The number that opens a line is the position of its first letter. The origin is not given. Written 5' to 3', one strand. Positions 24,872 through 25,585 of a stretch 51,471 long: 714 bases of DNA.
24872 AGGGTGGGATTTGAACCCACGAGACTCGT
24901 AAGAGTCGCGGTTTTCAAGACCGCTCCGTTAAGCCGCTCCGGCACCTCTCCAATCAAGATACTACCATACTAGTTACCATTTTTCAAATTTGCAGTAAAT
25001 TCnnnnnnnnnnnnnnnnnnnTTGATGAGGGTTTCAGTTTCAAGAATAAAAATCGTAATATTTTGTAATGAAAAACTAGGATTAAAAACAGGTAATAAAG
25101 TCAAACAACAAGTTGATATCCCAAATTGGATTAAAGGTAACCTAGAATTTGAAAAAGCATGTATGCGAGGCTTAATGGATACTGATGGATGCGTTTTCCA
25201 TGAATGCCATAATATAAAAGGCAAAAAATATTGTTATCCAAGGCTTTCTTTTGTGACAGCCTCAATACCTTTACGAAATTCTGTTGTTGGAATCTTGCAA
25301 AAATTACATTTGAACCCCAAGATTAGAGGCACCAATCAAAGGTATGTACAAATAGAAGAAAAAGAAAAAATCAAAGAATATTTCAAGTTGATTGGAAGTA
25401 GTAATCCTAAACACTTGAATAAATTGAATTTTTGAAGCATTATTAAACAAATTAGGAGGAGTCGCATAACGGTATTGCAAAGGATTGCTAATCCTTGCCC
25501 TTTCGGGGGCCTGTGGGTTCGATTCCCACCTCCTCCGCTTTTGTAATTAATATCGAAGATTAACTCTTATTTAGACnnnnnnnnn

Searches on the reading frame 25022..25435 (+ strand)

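Call 51: search_protein_families(library=pfam, proteins=[window:25022-25435:+], max_evalue=0.0001)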
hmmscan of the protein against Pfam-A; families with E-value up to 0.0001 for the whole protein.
window:25022-25435:+ (137 aa): 1 family
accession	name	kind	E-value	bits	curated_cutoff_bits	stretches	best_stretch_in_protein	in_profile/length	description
PF14528.11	LAGLIDADG_3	-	5.7e-06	26.9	22.5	1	43-125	2-82/82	LAGLIDADG-like domain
